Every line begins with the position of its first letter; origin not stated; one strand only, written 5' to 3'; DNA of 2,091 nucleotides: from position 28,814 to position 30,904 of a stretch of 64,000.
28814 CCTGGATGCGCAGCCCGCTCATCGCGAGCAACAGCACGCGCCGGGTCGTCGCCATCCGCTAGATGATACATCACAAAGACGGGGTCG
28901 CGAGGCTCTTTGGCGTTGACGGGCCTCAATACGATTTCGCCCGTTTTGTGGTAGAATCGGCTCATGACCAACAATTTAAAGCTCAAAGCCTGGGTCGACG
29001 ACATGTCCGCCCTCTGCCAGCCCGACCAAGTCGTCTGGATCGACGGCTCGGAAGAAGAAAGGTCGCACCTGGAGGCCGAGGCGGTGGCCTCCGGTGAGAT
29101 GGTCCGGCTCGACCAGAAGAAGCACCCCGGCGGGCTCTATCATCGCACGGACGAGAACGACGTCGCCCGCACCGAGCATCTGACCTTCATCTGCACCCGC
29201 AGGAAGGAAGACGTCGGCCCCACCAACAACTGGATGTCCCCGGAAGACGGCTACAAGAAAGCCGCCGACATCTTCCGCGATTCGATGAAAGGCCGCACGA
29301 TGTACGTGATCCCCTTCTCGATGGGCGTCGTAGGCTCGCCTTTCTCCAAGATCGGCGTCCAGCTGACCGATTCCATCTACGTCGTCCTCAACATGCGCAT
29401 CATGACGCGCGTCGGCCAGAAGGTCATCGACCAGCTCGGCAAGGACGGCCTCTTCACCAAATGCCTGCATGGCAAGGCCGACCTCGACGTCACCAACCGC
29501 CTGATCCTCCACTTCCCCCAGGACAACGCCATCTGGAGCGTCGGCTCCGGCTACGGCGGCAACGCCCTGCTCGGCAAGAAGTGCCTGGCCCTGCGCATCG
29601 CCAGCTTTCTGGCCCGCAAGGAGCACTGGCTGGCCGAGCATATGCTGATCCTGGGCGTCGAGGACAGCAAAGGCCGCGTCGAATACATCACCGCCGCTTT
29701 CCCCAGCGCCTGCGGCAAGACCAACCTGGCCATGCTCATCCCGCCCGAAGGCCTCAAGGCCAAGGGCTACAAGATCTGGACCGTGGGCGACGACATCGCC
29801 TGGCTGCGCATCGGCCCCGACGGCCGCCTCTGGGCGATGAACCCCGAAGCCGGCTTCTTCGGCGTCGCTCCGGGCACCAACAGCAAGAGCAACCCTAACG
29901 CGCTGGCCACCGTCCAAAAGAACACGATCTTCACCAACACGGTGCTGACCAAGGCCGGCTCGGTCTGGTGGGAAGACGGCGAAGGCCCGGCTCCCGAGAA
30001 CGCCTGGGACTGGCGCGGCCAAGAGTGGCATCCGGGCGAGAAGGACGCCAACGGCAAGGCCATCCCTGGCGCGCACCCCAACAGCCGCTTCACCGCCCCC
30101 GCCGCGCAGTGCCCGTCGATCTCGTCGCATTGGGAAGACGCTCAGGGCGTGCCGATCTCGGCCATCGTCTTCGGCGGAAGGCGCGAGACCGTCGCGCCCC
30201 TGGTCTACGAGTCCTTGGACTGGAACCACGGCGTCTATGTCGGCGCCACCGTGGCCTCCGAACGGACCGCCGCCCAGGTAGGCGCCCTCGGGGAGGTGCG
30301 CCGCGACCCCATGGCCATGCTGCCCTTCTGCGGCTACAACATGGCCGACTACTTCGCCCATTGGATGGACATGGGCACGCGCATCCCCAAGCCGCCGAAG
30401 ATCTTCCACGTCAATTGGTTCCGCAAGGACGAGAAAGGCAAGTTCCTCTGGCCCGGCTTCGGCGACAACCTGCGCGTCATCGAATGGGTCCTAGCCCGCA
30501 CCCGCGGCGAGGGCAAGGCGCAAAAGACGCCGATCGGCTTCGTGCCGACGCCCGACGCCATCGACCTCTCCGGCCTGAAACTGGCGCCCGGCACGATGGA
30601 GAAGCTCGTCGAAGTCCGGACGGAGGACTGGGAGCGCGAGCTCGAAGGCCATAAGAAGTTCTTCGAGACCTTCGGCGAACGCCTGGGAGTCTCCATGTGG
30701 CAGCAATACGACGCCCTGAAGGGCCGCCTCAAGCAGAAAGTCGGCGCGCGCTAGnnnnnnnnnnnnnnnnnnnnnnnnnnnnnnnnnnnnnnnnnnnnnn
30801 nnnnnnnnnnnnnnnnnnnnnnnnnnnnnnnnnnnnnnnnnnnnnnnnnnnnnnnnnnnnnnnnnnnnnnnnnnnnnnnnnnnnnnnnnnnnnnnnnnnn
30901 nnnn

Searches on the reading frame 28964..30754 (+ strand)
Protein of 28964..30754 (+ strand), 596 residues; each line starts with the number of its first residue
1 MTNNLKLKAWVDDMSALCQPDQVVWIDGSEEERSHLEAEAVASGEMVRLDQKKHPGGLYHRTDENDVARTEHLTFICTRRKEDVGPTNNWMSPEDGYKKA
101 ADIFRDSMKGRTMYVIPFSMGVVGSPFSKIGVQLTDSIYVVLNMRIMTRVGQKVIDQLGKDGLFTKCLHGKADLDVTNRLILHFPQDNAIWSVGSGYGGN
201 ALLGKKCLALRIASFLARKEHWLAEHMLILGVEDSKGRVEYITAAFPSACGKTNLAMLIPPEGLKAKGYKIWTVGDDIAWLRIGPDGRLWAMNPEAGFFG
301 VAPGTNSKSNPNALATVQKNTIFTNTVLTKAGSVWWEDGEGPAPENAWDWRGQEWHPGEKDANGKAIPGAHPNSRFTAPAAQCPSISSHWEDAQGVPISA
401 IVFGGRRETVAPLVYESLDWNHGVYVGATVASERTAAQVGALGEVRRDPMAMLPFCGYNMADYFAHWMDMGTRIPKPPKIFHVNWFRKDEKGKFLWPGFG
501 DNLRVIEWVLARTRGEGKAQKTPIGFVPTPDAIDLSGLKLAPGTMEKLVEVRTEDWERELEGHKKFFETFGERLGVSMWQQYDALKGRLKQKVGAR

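Call 60: search_protein_families(library=pfam, proteins=[window:28964-30754:+], max_evalue=0.001)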
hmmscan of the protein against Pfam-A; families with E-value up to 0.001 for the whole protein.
window:28964-30754:+ (596 aa): 2 families
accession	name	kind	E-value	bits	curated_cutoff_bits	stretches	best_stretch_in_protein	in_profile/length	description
PF00821.23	PEPCK_GTP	-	5.1e-158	526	23.8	1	222-587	1-356/357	Phosphoenolpyruvate carboxykinase C-terminal P-loop domain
PF17297.7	PEPCK_N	-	1.8e-86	289.8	23.8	1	10-218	2-218/218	Phosphoenolpyruvate carboxykinase N-terminal domain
